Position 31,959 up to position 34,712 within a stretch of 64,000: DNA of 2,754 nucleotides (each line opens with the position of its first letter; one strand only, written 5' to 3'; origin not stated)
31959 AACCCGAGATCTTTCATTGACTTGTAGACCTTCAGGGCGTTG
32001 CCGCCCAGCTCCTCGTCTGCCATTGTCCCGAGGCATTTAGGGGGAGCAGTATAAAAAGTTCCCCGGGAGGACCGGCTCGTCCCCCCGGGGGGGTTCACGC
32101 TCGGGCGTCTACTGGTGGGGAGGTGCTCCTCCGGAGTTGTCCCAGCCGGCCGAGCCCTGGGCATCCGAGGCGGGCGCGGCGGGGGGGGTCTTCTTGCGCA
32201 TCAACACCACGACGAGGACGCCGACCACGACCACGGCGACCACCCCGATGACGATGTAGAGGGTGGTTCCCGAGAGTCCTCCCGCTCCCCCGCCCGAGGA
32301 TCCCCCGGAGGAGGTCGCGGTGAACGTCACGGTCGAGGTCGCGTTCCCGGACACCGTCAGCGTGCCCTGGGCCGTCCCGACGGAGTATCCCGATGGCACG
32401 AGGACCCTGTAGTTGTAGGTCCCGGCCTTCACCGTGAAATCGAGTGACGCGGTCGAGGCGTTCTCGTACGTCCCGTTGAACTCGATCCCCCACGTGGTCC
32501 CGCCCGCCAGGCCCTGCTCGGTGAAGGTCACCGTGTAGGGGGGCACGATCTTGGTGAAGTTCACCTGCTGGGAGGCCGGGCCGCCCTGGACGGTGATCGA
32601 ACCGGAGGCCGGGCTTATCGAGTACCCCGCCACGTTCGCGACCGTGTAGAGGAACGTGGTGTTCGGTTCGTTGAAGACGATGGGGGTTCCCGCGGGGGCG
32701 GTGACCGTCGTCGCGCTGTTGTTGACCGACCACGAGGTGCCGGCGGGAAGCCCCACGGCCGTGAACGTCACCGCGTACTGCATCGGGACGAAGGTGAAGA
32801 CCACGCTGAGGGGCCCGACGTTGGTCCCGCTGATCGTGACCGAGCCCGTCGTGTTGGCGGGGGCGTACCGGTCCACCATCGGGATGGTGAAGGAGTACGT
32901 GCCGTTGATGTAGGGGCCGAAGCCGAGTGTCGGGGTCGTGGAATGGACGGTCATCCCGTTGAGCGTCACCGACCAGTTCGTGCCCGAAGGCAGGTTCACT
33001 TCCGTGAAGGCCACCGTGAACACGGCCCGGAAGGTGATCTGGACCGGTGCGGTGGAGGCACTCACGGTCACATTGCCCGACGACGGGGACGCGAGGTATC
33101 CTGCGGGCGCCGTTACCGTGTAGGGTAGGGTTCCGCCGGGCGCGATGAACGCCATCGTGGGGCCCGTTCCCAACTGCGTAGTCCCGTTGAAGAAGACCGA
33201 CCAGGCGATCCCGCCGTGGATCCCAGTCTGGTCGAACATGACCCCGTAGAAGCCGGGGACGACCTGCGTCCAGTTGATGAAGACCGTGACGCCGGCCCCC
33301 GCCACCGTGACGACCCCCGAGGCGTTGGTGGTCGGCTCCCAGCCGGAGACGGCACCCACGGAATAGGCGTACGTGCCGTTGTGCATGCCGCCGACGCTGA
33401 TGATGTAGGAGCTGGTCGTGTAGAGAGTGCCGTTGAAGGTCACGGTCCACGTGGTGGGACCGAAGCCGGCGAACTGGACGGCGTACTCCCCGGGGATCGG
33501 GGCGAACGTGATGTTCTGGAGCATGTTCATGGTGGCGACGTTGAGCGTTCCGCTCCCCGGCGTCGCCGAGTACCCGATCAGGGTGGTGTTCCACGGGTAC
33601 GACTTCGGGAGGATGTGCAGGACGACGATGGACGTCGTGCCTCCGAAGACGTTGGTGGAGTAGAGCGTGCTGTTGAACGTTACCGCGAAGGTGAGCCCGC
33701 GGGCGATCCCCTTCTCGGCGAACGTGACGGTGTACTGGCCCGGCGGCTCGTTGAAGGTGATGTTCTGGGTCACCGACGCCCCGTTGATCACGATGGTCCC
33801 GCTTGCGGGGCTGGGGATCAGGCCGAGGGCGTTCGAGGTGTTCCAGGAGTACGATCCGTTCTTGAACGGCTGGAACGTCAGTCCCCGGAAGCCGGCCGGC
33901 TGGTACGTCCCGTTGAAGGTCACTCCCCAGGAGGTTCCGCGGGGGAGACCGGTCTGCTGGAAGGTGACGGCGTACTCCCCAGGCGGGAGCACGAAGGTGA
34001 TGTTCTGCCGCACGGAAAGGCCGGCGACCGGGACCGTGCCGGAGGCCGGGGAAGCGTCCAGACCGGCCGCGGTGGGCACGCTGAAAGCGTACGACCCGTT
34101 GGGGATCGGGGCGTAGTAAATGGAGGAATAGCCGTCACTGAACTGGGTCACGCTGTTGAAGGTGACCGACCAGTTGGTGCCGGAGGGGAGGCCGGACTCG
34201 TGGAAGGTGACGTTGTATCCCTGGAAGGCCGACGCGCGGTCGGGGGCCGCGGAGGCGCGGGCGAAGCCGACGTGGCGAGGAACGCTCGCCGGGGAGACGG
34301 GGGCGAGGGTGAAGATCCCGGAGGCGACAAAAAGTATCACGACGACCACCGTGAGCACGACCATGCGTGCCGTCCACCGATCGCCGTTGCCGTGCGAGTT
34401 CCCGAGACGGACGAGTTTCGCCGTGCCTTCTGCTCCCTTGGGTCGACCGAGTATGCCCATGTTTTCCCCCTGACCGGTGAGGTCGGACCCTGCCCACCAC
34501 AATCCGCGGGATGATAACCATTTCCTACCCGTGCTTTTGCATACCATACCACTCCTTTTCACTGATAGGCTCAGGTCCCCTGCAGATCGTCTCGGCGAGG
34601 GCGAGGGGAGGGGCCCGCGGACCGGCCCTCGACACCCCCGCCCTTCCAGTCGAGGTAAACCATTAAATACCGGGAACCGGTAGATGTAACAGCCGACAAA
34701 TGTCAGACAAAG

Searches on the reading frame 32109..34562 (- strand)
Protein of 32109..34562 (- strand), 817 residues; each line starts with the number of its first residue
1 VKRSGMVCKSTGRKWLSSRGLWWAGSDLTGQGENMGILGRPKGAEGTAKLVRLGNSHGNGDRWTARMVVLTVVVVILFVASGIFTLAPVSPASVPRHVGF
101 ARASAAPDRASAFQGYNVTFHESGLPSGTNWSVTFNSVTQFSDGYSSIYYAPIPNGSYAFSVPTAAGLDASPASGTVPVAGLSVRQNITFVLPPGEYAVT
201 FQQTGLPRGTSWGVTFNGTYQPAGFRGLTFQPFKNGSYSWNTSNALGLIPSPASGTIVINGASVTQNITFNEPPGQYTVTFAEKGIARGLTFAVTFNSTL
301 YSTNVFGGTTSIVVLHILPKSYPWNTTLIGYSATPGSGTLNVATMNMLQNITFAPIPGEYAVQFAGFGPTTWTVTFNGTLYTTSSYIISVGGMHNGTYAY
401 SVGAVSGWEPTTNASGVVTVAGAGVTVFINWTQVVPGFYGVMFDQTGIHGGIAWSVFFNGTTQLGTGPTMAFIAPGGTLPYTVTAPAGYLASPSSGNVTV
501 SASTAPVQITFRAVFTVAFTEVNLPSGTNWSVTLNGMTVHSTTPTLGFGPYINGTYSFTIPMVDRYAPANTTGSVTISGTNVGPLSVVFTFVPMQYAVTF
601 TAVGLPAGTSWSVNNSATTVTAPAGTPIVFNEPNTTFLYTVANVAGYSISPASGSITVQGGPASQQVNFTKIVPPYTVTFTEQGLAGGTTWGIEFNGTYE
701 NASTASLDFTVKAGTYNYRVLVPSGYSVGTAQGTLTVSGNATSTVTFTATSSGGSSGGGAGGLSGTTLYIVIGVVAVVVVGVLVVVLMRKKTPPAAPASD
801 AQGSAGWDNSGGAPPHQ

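Call 55: search_protein_families(library=pfam, proteins=[window:32109-34562:-], max_evalue=0.01)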
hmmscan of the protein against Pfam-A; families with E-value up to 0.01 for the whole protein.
window:32109-34562:- (817 aa): 1 family
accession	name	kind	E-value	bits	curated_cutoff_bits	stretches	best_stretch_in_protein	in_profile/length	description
PF22058.2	X25_BaPul_like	-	0.0075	16.8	27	0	702-750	32-81/87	Pullulanase X25 domain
